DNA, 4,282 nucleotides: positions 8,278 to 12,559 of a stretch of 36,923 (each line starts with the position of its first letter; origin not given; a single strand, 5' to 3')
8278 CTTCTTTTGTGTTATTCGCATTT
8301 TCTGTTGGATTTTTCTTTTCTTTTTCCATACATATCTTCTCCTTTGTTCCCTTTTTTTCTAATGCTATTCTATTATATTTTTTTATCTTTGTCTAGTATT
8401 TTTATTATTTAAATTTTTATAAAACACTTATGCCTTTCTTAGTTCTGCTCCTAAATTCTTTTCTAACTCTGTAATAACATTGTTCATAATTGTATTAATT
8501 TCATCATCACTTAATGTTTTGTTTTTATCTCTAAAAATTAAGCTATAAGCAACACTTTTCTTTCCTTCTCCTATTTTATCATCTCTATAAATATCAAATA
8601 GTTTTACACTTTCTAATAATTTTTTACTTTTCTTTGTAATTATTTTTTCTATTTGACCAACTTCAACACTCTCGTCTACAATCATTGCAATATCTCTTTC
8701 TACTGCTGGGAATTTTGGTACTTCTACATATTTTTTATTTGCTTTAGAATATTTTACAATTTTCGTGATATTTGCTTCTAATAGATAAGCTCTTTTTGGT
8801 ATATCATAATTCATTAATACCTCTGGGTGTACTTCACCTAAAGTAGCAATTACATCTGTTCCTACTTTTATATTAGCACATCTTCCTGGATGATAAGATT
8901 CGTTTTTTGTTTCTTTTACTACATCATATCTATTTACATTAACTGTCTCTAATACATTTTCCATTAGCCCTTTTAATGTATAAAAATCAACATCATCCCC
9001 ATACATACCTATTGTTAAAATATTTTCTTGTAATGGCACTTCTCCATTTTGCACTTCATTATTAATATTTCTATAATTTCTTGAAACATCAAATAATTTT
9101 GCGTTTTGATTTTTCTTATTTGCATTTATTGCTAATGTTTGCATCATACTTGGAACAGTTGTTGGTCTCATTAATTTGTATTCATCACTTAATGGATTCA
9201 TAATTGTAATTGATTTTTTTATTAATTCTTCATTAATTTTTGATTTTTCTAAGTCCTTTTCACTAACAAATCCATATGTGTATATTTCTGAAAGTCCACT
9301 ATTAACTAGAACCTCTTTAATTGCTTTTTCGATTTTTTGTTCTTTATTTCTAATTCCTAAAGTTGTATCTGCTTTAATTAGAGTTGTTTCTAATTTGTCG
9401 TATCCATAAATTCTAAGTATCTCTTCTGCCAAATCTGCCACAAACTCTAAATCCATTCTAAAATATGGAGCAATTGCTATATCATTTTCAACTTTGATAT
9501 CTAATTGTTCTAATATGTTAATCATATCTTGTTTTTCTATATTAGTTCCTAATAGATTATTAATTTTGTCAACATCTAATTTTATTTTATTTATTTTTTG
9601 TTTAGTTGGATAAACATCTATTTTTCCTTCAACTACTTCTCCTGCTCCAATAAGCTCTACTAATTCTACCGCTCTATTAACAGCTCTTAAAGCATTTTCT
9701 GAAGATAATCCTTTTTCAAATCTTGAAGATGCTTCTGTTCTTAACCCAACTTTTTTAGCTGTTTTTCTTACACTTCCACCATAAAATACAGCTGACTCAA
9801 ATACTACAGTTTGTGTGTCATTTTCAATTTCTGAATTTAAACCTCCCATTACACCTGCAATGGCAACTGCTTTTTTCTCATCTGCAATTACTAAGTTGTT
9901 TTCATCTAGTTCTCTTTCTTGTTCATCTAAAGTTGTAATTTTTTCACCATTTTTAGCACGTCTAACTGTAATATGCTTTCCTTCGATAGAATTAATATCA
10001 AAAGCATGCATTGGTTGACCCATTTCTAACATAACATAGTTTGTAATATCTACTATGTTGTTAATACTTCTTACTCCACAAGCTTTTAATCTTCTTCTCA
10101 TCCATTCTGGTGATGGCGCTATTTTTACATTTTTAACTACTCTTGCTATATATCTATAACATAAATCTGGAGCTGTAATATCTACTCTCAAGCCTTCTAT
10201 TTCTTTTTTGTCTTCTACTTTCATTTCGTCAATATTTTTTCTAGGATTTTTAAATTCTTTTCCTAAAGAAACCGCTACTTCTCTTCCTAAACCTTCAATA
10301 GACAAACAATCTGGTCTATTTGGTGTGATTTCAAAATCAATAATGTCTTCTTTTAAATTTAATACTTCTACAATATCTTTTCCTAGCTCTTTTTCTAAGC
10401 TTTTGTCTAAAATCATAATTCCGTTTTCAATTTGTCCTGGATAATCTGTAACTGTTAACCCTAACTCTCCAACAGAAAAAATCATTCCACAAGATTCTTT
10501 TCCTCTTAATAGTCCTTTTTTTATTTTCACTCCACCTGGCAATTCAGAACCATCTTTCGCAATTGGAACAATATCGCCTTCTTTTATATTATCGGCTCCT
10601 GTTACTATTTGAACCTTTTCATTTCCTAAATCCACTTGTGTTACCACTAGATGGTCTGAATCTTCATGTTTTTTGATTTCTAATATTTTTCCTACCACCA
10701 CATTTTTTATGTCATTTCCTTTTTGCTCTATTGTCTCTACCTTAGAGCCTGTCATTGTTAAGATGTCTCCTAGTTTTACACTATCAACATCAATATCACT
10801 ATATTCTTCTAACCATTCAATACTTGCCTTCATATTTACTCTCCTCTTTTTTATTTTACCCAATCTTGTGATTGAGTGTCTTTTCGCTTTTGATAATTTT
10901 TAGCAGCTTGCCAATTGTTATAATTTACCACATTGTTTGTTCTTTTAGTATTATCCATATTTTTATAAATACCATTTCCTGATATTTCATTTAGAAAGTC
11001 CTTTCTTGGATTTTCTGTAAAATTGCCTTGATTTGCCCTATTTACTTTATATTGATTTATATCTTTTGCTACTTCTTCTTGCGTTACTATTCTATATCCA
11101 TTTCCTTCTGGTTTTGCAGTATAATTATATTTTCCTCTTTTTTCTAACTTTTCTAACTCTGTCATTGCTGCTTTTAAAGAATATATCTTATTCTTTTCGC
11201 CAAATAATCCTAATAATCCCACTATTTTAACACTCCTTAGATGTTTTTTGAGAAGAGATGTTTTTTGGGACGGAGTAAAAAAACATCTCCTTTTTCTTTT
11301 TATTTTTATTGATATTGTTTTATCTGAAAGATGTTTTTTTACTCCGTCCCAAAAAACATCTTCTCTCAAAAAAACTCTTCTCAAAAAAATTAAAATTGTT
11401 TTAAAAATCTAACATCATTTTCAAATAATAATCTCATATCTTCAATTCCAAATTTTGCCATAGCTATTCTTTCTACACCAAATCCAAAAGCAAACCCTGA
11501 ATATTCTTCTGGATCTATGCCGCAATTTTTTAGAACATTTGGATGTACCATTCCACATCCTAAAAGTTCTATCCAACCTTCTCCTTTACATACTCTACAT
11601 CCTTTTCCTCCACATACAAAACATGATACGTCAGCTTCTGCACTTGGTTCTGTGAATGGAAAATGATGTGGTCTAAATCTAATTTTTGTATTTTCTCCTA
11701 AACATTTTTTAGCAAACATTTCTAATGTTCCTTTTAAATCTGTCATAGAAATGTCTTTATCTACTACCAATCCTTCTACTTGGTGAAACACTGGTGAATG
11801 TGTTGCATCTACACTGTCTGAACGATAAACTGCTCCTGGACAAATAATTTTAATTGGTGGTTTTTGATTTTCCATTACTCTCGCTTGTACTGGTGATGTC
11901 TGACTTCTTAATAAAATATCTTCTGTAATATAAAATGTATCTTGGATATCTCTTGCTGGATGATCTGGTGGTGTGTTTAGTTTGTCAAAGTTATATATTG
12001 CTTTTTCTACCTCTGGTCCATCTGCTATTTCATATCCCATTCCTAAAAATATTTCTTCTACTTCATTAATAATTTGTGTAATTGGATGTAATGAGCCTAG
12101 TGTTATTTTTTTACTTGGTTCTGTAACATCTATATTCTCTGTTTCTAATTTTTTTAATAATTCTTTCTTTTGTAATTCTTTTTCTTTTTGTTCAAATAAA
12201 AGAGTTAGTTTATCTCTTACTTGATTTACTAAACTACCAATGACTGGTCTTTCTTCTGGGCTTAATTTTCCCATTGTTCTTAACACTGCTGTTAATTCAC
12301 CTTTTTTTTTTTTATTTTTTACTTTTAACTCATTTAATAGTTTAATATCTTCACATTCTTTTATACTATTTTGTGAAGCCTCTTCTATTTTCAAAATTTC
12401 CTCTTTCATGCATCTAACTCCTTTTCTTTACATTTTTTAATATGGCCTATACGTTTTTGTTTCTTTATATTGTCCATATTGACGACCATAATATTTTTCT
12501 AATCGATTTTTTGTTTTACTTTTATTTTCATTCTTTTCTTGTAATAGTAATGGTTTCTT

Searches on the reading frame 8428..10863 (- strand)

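Call 16: search_protein_families(library=pfam, proteins=[window:8428-10863:-], max_evalue=0.00001)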
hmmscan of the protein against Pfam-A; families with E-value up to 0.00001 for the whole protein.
window:8428-10863:- (811 aa): 5 families
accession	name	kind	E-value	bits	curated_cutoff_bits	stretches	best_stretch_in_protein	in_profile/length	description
PF03483.22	B3_4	-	1.3e-72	243.4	29.3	1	235-404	2-171/174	B3/4 domain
PF17759.6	tRNA_synthFbeta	-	1.6e-55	188.3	22.4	1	491-698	1-213/214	Phenylalanyl tRNA synthetase beta chain CLM domain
PF03147.19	FDX-ACB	-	2e-34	118.3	31.1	1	716-809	1-94/94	Ferredoxin-fold anticodon binding domain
PF03484.21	B5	-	2.1e-16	60.3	28.6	1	427-488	1-67/67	tRNA synthetase B5 domain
PF01588.26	tRNA_bind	-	3.5e-15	56.3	27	1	55-133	1-76/96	Putative tRNA binding domain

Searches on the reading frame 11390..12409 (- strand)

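Call 16: search_protein_families(library=pfam, proteins=[window:11390-12409:-], max_evalue=0.00001)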
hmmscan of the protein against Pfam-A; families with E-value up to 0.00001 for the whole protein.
window:11390-12409:- (339 aa): 2 families
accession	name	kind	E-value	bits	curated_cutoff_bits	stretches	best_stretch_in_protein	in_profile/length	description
PF01409.25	tRNA-synt_2d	-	3.8e-106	354.5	19.8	1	93-339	2-246/246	tRNA synthetases class II core domain (F)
PF02912.23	Phe_tRNA-synt_N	-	2.1e-17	63.3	22.3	1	21-88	2-69/69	Aminoacyl tRNA synthetase class II, N-terminal domain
